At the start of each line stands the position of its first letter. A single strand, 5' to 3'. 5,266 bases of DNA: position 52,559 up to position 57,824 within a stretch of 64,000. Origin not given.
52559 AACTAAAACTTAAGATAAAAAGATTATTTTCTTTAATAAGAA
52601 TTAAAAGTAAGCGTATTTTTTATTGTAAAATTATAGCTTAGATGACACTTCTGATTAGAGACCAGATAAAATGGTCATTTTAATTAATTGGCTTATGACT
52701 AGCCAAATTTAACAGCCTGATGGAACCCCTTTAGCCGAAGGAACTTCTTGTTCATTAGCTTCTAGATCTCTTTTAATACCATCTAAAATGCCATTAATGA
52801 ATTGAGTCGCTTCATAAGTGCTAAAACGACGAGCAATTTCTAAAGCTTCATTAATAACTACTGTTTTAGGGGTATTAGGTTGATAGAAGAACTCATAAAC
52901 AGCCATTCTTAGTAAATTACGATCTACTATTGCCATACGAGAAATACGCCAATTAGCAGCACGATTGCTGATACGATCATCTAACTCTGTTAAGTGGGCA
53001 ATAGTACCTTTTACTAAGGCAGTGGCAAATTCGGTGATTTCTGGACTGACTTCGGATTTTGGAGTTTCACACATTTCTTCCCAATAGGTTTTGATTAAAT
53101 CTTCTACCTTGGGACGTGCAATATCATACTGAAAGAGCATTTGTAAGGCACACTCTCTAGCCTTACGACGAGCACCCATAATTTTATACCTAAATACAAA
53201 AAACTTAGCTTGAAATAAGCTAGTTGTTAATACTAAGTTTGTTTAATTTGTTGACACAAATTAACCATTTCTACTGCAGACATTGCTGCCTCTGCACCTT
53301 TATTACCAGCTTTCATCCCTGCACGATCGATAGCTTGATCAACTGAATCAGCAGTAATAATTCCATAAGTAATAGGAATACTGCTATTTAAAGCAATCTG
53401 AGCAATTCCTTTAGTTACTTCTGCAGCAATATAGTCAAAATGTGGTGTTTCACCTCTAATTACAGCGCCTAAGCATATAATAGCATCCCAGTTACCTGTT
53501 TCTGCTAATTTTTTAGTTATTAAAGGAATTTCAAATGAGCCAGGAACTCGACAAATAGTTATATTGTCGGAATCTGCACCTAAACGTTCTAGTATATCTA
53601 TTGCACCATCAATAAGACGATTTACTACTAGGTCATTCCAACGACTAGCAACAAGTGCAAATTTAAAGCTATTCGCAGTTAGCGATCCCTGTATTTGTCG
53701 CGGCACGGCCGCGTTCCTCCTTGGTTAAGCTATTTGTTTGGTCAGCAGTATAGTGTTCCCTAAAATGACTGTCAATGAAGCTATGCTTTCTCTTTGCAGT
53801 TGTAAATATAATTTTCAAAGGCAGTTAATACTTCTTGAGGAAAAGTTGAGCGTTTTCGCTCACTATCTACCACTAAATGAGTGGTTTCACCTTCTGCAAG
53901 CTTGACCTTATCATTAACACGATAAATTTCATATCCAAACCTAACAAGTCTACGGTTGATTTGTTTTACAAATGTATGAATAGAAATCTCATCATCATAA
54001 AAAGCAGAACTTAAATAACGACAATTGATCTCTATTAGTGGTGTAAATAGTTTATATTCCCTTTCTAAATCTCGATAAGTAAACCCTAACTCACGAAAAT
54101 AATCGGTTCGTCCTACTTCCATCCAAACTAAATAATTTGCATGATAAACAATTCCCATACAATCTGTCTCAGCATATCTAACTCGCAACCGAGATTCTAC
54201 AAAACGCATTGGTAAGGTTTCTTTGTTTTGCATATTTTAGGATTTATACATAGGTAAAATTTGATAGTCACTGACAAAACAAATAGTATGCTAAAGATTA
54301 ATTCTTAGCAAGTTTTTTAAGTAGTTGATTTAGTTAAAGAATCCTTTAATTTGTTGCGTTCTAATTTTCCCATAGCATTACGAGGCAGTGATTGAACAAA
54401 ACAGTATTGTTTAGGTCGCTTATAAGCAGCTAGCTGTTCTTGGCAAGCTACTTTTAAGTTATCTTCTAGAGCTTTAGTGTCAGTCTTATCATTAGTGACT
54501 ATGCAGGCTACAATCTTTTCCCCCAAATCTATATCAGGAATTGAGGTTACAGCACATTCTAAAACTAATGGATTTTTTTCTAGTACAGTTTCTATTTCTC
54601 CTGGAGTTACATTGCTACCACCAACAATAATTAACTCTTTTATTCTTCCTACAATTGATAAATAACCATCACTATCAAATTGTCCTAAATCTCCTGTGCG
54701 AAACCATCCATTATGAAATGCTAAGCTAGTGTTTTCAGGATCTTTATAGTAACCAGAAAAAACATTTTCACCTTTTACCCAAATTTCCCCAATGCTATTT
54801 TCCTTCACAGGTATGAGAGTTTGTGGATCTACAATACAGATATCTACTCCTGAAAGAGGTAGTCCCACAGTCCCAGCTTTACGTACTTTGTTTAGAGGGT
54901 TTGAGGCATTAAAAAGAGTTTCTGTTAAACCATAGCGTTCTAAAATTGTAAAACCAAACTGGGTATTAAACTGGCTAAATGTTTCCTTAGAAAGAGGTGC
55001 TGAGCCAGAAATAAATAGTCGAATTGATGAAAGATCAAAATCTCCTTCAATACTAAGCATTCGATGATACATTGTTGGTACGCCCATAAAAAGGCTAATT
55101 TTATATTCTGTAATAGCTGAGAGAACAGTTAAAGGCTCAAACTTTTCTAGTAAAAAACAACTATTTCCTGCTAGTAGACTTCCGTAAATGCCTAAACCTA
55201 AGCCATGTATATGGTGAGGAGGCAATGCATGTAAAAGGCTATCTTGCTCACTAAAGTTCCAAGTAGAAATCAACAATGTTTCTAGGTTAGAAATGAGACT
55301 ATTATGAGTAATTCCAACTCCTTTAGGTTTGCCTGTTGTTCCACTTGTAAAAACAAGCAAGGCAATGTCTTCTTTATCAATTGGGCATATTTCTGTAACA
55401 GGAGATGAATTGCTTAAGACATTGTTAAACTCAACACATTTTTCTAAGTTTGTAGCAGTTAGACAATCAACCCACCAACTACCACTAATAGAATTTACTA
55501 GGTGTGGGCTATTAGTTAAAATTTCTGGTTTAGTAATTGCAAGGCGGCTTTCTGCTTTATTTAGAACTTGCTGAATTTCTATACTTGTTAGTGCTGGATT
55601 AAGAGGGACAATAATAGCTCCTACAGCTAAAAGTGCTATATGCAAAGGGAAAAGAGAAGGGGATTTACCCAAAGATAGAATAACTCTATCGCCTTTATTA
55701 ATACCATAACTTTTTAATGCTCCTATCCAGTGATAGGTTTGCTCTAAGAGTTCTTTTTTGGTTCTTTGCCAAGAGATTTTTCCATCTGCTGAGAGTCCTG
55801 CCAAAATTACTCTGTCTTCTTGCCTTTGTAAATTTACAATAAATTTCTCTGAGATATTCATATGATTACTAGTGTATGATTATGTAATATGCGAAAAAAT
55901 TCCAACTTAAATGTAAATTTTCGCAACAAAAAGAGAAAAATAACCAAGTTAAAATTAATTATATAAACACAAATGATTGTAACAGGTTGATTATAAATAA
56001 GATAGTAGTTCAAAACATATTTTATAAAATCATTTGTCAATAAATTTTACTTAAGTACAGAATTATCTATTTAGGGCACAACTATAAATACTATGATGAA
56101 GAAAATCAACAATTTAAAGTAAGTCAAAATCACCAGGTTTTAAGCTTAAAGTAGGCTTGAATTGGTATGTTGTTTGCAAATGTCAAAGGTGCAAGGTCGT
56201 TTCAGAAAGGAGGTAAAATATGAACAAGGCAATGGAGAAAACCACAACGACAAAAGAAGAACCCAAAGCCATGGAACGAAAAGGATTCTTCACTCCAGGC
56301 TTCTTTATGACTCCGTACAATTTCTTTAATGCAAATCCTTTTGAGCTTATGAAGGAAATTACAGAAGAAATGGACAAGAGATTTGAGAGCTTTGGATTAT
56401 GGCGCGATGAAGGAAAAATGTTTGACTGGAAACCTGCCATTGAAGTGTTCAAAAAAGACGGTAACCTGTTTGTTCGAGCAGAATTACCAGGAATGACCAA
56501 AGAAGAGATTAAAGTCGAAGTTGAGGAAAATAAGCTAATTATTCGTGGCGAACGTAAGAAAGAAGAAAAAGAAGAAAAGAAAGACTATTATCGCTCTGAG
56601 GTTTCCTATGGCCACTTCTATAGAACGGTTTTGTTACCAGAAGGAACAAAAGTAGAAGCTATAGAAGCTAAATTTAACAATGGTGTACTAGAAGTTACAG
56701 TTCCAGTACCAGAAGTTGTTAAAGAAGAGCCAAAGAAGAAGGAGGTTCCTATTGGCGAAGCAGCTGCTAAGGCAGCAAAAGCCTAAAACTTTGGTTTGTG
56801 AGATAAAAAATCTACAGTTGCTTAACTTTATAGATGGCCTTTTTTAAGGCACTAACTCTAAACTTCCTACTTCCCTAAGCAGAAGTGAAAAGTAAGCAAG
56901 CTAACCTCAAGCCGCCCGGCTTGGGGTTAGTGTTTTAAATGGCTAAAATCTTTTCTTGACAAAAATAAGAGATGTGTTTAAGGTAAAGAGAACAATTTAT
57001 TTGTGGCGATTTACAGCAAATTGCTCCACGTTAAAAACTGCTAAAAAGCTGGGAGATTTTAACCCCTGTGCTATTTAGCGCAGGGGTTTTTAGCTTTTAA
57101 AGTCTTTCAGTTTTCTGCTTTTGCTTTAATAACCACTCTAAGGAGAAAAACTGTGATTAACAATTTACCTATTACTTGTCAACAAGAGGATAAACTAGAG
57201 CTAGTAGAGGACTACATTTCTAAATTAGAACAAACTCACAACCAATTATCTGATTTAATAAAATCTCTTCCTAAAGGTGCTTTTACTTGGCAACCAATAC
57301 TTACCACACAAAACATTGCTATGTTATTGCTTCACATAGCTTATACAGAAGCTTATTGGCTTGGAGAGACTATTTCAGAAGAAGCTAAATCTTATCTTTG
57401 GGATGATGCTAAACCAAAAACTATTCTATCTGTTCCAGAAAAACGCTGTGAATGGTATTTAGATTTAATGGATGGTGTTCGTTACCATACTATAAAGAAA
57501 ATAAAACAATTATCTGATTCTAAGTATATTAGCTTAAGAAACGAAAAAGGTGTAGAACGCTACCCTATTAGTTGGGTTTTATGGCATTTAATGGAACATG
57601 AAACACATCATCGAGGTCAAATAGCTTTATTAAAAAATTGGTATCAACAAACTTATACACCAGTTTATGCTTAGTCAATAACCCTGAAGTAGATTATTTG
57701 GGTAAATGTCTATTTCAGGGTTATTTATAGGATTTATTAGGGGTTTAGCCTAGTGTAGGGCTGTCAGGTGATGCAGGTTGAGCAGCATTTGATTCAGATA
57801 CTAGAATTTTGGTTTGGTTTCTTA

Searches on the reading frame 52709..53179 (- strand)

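Call 44: search_protein_families(library=pfam, proteins=[window:52709-53179:-], max_evalue=0.001)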
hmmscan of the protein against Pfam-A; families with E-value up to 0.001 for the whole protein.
window:52709-53179:- (156 aa): 1 family
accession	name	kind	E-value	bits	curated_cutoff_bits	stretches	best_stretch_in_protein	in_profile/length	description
PF01029.23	NusB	-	1.6e-39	135.7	23.1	1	5-137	1-133/133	NusB family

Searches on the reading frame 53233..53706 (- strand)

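Call 44: search_protein_families(library=pfam, proteins=[window:53233-53706:-], max_evalue=0.001)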
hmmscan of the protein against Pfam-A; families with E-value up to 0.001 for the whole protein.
window:53233-53706:- (157 aa): 1 family
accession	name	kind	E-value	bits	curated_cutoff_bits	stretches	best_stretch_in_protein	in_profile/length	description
PF00885.24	DMRL_synthase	-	2.5e-56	189.9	26.7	1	14-151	2-138/139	6,7-dimethyl-8-ribityllumazine synthase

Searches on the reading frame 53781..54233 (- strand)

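Call 44: search_protein_families(library=pfam, proteins=[window:53781-54233:-], max_evalue=0.001)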
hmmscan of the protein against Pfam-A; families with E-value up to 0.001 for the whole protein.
window:53781-54233:- (150 aa): 3 families
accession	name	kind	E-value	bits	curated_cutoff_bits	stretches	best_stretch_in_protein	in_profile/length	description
PF13279.12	4HBT_2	-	4.6e-18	66.3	25.5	1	18-139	1-122/122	Thioesterase-like superfamily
PF03061.28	4HBT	-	3.4e-14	53.4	20.6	1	26-109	1-76/79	Thioesterase superfamily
PF01643.23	Acyl-ACP_TE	-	0.00079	19.6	23.7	1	78-134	70-126/131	Acyl-ACP thioesterase N-terminal domain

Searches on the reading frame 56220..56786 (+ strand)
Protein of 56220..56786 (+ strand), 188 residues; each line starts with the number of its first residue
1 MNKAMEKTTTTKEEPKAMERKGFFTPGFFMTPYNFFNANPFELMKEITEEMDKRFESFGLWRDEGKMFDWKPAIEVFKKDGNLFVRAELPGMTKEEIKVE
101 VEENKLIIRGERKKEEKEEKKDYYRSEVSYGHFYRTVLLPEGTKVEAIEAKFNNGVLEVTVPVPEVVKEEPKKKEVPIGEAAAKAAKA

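Call 44: search_protein_families(library=pfam, proteins=[window:56220-56786:+], max_evalue=0.001)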
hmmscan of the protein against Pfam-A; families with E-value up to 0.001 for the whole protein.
window:56220-56786:+ (188 aa): 2 families
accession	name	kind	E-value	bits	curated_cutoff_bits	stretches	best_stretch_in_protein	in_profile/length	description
PF00011.27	HSP20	-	9.2e-25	87.1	20.8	1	79-178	5-101/102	Hsp20/alpha crystallin family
PF17886.7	ArsA_HSP20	-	3.3e-07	30.2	22.5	1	82-160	3-62/63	HSP20-like domain found in ArsA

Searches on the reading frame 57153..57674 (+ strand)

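Call 44: search_protein_families(library=pfam, proteins=[window:57153-57674:+], max_evalue=0.001)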
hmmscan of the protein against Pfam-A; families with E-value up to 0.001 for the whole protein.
window:57153-57674:+ (173 aa): 3 families
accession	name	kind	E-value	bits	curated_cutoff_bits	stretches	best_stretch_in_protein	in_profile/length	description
PF05163.17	DinB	-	2.3e-17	63.9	23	1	21-160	8-141/165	DinB family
PF12867.12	DinB_2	-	8.9e-14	52.5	24.8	1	25-157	2-128/128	DinB superfamily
PF04978.18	MST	-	7.8e-11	43.1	27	1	25-161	6-144/149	Mycothiol-S-transferase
